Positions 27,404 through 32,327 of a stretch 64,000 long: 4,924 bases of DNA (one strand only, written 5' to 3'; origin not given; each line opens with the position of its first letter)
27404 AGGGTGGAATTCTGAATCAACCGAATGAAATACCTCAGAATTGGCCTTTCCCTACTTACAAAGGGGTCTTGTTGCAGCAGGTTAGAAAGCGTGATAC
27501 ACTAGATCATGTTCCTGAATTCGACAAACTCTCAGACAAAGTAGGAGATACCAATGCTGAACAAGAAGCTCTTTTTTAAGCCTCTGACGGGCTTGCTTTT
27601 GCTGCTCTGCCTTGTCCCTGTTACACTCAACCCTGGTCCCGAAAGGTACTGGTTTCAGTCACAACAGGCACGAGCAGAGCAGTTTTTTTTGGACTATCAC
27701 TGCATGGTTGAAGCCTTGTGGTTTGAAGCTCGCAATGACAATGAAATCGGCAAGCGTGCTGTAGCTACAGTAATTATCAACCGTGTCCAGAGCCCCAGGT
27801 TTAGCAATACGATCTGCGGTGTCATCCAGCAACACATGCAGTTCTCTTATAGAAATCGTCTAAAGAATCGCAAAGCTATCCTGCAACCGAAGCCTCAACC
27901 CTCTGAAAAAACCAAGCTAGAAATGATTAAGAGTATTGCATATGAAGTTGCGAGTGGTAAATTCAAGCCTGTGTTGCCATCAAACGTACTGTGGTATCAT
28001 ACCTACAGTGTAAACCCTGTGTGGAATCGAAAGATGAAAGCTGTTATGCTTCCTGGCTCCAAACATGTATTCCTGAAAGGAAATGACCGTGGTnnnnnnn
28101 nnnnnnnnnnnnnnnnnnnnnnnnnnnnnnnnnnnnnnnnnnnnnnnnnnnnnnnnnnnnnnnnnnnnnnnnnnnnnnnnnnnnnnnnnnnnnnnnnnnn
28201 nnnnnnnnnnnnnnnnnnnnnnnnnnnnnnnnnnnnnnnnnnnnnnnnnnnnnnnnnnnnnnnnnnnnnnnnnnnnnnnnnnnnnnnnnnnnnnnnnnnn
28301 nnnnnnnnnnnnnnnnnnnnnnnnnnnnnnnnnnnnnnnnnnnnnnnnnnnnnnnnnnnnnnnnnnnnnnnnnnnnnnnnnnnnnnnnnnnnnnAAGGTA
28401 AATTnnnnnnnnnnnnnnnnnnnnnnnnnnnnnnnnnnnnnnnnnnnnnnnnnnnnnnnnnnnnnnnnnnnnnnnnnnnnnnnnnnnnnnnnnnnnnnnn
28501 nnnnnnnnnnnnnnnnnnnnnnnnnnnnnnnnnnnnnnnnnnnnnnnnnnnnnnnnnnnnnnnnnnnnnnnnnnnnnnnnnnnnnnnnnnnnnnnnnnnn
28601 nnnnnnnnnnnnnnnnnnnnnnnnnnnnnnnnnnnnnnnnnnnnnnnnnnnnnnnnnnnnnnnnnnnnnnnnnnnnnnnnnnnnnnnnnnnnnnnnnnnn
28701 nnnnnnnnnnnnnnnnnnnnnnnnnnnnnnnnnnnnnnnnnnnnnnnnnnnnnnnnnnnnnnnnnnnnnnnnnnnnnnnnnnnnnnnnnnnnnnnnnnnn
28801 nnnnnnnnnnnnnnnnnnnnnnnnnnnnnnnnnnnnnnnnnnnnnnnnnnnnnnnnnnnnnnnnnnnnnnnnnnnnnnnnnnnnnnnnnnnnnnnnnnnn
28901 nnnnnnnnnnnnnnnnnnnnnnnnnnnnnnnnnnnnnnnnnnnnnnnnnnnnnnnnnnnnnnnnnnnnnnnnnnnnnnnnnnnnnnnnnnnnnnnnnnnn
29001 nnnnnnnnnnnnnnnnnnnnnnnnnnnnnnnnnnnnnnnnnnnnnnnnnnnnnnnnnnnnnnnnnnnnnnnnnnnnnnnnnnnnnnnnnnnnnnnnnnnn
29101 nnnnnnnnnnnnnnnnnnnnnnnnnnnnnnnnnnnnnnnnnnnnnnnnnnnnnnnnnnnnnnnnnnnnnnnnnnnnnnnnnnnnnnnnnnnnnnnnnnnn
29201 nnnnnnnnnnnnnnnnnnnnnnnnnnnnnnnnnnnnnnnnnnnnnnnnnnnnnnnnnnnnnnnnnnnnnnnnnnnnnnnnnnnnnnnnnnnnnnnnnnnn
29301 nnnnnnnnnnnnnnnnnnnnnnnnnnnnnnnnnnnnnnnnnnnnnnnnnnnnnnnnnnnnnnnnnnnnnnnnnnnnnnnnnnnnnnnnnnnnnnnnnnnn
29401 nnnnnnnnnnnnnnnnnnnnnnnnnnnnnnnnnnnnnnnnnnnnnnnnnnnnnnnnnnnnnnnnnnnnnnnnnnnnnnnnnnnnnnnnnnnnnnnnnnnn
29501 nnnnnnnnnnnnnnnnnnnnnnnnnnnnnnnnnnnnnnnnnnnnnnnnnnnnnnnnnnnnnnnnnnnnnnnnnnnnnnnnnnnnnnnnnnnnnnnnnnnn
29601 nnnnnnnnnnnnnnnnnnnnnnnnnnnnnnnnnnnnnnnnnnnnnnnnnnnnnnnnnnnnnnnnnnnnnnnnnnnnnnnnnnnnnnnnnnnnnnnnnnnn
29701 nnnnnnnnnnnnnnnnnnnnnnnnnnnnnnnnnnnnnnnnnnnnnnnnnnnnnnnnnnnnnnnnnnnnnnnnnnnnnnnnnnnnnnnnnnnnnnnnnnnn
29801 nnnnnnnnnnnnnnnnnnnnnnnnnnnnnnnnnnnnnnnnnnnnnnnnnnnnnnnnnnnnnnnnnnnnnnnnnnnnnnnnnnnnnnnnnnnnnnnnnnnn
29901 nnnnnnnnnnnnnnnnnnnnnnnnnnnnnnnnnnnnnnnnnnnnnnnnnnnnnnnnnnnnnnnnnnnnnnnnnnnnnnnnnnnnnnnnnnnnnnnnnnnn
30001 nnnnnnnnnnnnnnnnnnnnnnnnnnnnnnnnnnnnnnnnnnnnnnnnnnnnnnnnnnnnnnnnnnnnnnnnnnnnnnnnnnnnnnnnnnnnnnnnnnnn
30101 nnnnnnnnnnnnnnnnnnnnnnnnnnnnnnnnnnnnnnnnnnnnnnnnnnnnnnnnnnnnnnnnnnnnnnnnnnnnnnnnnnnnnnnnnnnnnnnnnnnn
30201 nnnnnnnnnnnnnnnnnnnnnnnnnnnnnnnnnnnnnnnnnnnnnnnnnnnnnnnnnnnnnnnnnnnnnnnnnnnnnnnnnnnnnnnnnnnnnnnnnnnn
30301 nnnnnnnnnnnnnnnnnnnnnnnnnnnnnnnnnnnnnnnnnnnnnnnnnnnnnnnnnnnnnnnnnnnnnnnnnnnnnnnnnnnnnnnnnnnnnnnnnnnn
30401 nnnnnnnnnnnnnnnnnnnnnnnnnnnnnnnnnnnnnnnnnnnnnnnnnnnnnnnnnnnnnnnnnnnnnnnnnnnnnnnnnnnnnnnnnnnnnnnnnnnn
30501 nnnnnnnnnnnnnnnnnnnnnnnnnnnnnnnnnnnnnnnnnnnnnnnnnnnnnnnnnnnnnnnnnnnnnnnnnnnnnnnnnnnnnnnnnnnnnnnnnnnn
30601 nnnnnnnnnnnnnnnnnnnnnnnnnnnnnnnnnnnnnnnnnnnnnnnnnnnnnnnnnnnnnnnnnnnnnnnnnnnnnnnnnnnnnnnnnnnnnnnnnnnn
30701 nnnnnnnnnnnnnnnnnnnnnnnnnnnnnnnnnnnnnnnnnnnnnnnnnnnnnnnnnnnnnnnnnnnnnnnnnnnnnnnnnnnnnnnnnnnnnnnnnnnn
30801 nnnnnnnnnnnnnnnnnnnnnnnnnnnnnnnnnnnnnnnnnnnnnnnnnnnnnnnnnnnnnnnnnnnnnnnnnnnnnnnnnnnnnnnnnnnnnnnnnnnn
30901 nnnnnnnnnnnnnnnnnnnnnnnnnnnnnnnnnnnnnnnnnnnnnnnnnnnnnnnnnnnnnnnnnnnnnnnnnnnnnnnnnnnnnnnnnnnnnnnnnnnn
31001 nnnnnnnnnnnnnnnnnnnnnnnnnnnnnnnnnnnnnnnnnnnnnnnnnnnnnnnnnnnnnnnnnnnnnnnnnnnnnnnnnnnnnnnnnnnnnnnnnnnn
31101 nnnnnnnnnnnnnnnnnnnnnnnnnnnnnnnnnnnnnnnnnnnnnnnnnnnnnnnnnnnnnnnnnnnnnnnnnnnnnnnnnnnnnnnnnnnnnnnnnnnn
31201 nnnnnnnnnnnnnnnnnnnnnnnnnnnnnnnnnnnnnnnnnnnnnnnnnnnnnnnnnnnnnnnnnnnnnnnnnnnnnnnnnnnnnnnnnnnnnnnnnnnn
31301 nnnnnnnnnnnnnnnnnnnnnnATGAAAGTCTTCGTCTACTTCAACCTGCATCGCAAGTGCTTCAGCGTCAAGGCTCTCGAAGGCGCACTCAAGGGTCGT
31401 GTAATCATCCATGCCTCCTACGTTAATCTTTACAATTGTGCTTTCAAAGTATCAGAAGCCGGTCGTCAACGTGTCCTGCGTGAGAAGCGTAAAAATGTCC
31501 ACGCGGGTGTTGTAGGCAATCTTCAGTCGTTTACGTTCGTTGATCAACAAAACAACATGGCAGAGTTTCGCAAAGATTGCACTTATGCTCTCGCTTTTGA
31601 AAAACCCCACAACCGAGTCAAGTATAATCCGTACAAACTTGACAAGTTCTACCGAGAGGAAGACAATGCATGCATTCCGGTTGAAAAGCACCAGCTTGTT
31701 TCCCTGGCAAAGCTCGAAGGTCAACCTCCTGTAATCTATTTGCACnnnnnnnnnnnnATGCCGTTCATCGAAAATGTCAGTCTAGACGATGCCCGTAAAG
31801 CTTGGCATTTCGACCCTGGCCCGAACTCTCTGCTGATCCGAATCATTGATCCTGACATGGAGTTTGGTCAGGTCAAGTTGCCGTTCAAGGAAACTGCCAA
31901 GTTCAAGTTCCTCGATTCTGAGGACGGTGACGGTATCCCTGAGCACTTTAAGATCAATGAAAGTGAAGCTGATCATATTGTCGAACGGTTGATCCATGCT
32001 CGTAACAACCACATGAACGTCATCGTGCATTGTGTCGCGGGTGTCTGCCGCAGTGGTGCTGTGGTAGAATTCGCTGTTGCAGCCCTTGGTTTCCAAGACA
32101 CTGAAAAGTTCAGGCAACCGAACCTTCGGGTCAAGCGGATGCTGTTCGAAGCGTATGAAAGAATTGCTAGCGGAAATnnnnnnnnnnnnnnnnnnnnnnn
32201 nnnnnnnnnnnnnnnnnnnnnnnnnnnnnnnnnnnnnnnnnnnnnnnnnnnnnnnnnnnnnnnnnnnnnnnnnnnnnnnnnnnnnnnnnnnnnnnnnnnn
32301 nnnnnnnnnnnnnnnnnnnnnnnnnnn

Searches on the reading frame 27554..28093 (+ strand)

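Call 86: search_protein_families(library=pfam, proteins=[window:27554-28093:+], max_evalue=0.001)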
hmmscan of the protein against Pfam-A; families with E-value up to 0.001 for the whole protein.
window:27554-28093:+ (180 aa): 1 family
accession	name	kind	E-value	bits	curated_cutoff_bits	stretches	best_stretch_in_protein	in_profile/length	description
PF07486.17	Hydrolase_2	-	1.6e-18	67.6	27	1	63-173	3-99/100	Cell Wall Hydrolase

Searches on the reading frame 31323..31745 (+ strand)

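Call 86: search_protein_families(library=pfam, proteins=[window:31323-31745:+], max_evalue=0.001)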
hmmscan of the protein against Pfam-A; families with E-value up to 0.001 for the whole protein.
window:31323-31745:+ (141 aa): 1 family
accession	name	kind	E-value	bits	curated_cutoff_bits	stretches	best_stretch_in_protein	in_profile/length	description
PF25735.1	Phage_L5_gp82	-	7.6e-37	126.3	27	1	2-129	7-113/120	Mycobacterium phage L5 gene 82 protein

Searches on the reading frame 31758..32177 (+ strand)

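Call 86: search_protein_families(library=pfam, proteins=[window:31758-32177:+], max_evalue=0.001)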
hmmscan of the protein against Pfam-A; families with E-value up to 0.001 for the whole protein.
window:31758-32177:+ (140 aa): 2 families
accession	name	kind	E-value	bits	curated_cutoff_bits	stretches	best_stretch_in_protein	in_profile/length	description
PF00782.25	DSPc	-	3.3e-05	24.1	33.5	1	72-103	60-91/133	Dual specificity phosphatase, catalytic domain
PF22784.1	PTP-SAK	-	4.9e-05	23.9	27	1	65-117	67-119/153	Swiss Army Knife protein, DSP-PTPase phosphatase domain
